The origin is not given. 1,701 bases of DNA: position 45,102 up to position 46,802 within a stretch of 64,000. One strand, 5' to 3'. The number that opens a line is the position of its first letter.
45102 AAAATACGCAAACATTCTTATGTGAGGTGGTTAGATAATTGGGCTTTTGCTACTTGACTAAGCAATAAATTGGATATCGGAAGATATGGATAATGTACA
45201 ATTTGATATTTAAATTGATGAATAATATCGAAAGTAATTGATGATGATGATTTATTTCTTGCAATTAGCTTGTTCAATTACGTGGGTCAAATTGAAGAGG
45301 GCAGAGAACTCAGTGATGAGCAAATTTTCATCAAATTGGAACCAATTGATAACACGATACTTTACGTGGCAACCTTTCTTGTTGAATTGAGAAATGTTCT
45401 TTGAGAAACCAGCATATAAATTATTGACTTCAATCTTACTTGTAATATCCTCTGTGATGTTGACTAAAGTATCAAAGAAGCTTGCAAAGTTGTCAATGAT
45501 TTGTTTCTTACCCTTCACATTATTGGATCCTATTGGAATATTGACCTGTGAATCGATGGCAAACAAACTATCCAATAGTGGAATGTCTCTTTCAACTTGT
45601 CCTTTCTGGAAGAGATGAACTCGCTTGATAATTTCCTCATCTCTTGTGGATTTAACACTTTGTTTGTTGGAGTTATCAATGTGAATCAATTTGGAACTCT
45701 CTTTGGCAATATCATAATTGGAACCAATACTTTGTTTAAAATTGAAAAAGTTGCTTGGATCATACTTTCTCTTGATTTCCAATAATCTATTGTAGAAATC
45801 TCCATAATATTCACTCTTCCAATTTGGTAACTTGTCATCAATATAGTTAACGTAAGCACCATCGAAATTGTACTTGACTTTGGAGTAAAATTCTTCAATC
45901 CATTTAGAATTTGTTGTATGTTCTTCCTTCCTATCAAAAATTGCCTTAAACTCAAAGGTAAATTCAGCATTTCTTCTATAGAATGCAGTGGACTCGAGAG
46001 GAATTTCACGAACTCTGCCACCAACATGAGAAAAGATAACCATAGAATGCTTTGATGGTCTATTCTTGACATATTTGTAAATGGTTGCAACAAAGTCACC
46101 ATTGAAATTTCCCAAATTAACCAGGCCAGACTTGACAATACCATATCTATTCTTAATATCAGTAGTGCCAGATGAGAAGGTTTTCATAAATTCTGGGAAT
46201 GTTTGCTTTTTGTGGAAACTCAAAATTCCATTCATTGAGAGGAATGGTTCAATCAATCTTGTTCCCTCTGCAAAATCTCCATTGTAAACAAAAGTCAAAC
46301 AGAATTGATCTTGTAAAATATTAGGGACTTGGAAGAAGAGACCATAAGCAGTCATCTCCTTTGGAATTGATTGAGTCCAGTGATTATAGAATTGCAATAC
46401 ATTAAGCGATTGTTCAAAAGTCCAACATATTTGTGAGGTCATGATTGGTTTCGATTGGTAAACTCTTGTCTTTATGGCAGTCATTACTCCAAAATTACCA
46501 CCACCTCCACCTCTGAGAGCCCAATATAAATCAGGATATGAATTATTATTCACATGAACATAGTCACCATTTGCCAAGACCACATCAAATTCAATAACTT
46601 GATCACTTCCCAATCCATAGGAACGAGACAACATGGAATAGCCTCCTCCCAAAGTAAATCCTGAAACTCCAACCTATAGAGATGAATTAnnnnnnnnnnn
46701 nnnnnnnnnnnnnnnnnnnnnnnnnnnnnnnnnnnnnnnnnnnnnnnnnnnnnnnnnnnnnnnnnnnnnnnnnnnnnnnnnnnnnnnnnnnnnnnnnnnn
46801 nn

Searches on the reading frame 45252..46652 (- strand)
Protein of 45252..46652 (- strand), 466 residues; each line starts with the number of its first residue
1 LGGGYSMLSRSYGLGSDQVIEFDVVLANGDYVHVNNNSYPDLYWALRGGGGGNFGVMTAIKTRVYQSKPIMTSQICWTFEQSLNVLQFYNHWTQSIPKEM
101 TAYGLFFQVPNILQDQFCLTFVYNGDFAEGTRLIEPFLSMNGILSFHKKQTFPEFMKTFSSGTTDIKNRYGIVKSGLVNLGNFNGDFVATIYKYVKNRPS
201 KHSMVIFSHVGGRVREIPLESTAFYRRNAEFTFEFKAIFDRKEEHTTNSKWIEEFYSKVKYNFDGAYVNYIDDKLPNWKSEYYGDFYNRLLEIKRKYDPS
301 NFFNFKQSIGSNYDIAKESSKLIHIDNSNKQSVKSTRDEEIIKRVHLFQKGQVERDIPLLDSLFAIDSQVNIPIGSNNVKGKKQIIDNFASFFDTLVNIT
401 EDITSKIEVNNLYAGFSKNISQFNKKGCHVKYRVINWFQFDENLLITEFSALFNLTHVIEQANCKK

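Call 51: search_protein_families(library=pfam, proteins=[window:45252-46652:-], max_evalue=0.001)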
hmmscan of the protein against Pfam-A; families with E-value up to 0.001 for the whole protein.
window:45252-46652:- (466 aa): 1 family
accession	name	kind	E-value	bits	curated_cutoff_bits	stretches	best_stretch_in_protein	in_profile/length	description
PF08031.17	BBE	-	8.3e-18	64.6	20.6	1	266-309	1-44/45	Berberine and berberine like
